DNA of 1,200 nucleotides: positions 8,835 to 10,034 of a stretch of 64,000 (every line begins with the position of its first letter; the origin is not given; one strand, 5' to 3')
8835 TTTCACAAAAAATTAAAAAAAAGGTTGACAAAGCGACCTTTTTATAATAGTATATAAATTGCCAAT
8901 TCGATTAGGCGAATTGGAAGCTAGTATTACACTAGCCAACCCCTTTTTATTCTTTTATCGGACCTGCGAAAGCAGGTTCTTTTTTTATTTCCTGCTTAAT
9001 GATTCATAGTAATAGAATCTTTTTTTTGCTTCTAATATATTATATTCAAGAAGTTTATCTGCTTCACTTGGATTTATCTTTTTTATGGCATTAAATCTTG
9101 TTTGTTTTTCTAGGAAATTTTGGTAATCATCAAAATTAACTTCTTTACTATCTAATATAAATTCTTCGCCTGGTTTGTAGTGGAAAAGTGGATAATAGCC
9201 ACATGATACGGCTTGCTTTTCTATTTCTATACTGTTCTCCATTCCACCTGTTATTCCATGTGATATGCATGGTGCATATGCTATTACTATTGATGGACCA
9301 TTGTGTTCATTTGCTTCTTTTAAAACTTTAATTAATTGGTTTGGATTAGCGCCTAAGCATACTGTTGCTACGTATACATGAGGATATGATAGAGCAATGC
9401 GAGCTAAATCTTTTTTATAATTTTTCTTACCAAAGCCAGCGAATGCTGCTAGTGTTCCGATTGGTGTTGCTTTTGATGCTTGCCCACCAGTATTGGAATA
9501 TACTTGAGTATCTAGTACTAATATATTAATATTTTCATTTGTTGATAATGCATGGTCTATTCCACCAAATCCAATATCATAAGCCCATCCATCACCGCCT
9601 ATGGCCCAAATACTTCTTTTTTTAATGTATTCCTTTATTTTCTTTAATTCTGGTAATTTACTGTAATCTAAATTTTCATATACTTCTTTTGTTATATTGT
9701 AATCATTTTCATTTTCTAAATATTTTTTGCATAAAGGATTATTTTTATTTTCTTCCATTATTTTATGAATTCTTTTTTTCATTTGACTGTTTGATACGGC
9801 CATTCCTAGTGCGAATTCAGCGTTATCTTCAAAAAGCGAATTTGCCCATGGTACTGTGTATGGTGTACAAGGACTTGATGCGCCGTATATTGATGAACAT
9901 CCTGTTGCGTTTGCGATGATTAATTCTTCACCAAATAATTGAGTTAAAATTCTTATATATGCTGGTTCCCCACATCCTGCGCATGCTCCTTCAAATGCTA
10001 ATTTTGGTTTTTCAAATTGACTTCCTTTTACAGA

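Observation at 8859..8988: Candidate small RNA with its own promoter and intrinsic terminator, antisense-oriented between recG and PFOR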

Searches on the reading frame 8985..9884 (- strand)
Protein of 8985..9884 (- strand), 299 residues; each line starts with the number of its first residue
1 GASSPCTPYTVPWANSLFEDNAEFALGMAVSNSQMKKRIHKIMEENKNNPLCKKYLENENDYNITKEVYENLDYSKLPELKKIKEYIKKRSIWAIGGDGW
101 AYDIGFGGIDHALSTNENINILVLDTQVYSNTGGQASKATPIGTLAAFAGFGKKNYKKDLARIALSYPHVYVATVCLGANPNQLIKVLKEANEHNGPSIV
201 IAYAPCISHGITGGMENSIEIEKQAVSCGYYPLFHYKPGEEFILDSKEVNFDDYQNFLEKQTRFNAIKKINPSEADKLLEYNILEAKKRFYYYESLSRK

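Call 12: find_related_loci(query=window:8985-9884:-, collection=genome_contigs, flank=3000)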
Query window:8985-9884:- (299 aa) in genome_contigs; peptide patterns used: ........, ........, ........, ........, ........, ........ (x = any residue, [..] = any of these).
600 stretches matched a pattern (row limit reached: there are more); 592 encode a relative of the query (tblastn E <= 1e-3); the best 80 are kept; 80 distinct loci.
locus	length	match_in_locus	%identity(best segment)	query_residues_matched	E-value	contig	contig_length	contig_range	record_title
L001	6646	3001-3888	61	1-298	9e-120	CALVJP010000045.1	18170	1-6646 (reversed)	MAG: uncultured Bacilli bacterium isolate E13__bin113 genome assembly, contig: E13__k127_2297003, whole genome shotgun s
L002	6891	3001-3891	60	1-299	2e-114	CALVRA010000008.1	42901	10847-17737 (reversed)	MAG: uncultured Bacilli bacterium isolate BRZ_CL__bin38 genome assembly, contig: BRZ_CL__NODE_947_length_42901_cov_11.81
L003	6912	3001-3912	57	1-297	2e-113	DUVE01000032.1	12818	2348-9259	MAG TPA_asm: Mollicutes bacterium isolate AS08sgBPME_338 68420_AS08, whole genome shotgun sequence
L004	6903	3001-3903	59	1-296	2e-113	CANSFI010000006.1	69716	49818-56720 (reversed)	MAG TPA_asm: uncultured Tenericutes bacterium isolate SRR15730532_bin.52_metawrap_v1.3_MAG genome assembly, contig: NODE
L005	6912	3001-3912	56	1-299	6e-112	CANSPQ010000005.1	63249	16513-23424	MAG TPA_asm: uncultured Bacillales bacterium isolate SRR15730548_bin.42_metawrap_v1.3_MAG genome assembly, contig: NODE.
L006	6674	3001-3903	59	1-297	2e-110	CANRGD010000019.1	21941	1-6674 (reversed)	MAG: uncultured Bacilli bacterium isolate Lapin-022__bin68 genome assembly, contig: Lapin-022__NODE_2308_length_21941_co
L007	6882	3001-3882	57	1-299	9e-110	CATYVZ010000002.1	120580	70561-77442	MAG TPA_asm: uncultured Bacilli bacterium isolate ERR9578307_bin.50_MetaWRAP_v1.3_MAG genome assembly, contig: ERZ185339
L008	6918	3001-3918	59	1-299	2e-114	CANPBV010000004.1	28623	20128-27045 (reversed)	MAG TPA_asm: uncultured Tenericutes bacterium isolate SRR15604531_bin.56_metawrap_v1.3_MAG genome assembly, contig: NODE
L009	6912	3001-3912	55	1-296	6e-105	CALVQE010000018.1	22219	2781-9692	MAG: uncultured Bacilli bacterium isolate BRZ_FK__bin21 genome assembly, contig: BRZ_FK__NODE_3017_length_22219_cov_20.2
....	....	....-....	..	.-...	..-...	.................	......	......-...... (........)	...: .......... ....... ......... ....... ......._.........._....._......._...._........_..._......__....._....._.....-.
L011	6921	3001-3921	53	1-299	9e-103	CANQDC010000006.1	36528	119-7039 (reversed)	MAG: uncultured Bacilli bacterium isolate Lapin-005__bin63 genome assembly, contig: Lapin-005__NODE_1482_length_36528_co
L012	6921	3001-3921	53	1-299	4e-101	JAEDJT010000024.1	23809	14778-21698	MAG: Bacilli bacterium isolate MAG195 NODE_1799_length_23809_cov_11.302602, whole genome shotgun sequence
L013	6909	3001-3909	54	1-297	1e-100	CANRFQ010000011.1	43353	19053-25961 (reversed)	MAG: uncultured Bacilli bacterium isolate Lapin-023__bin43 genome assembly, contig: Lapin-023__NODE_1206_length_43353_co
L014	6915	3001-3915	50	1-297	2e-94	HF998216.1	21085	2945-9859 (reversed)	Coprobacillus sp. CAG:605 genomic scaffold, scf68, whole genome shotgun sequence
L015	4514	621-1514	50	1-290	1e-92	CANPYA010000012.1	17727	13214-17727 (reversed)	MAG: uncultured Bacilli bacterium isolate Lapin-005__bin123 genome assembly, contig: Lapin-005__NODE_4222_length_17727_c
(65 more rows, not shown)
